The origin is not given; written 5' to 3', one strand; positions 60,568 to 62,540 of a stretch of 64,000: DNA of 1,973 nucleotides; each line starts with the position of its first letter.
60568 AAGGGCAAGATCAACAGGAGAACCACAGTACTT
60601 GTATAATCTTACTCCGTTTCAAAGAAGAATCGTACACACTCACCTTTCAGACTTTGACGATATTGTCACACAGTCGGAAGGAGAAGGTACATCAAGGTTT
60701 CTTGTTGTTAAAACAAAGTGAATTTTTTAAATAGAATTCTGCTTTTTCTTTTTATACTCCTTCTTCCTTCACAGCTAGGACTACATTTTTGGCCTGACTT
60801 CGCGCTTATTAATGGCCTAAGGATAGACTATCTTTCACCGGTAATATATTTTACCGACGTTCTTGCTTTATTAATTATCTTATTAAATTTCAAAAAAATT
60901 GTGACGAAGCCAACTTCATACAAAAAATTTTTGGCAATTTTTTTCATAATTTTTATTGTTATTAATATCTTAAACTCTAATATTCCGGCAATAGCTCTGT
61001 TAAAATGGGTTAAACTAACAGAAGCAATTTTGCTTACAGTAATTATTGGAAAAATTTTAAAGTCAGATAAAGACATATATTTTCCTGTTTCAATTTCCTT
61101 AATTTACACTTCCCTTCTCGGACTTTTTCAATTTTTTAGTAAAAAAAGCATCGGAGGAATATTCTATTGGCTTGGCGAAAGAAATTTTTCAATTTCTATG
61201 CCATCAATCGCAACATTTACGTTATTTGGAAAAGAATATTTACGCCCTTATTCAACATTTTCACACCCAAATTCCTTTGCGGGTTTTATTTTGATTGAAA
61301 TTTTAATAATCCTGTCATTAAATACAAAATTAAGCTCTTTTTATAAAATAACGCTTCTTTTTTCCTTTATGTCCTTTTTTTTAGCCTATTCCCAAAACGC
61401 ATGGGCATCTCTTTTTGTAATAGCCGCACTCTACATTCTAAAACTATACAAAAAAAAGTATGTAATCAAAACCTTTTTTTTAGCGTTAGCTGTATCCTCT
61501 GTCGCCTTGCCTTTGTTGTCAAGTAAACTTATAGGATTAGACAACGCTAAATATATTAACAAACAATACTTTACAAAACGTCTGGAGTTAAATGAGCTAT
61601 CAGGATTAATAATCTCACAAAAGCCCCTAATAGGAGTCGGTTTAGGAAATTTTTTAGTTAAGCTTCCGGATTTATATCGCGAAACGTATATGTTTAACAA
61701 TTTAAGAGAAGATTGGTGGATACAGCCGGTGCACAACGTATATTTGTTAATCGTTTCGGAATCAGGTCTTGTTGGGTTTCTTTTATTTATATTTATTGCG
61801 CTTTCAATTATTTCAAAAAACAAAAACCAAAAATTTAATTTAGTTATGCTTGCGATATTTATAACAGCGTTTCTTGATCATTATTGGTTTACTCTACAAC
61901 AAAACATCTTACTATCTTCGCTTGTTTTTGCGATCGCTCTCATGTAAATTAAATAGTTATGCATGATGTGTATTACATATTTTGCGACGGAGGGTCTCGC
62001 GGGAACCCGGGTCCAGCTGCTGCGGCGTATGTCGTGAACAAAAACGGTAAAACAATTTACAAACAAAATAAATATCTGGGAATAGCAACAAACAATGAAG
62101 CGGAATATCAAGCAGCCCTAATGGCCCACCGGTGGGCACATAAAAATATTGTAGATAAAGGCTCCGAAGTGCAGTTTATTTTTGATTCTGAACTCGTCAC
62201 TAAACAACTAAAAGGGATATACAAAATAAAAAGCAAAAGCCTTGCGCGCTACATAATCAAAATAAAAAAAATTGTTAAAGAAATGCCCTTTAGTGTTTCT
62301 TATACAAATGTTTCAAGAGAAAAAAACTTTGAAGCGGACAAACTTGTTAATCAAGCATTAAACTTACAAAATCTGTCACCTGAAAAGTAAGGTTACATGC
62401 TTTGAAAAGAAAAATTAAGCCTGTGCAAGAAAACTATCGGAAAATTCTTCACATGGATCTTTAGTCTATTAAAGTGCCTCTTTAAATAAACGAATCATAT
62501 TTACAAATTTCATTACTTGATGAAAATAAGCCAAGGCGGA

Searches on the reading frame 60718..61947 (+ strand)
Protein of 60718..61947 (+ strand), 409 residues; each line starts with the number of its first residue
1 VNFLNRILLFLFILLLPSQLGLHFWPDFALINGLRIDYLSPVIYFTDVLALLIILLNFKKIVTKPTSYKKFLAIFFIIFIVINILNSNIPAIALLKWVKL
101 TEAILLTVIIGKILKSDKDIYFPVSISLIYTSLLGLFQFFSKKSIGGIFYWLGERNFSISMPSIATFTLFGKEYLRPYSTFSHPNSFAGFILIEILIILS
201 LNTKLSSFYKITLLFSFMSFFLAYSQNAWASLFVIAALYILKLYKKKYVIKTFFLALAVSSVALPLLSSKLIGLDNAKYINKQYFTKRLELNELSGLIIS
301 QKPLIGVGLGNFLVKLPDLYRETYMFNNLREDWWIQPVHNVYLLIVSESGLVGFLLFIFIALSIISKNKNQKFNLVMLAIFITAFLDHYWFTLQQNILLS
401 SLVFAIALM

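Call 90: search_protein_families(library=pfam, proteins=[window:60718-61947:+], max_evalue=0.001)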
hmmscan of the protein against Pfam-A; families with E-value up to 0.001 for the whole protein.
window:60718-61947:+ (409 aa): 1 family
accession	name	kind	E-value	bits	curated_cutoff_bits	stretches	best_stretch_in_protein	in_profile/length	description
PF04932.20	Wzy_C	-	1.2e-15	58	31.7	1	212-358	2-149/149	O-Antigen ligase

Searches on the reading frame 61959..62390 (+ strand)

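Call 90: search_protein_families(library=pfam, proteins=[window:61959-62390:+], max_evalue=0.001)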
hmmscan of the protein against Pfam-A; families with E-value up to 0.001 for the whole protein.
window:61959-62390:+ (143 aa): 2 families
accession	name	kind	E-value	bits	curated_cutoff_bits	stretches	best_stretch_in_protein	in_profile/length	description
PF13456.12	RVT_3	-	1.3e-12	48.1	21.6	1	9-133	2-123/123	Reverse transcriptase-like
PF00075.30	RNase_H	-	3.7e-11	43.8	25.8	1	5-133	4-139/141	RNase H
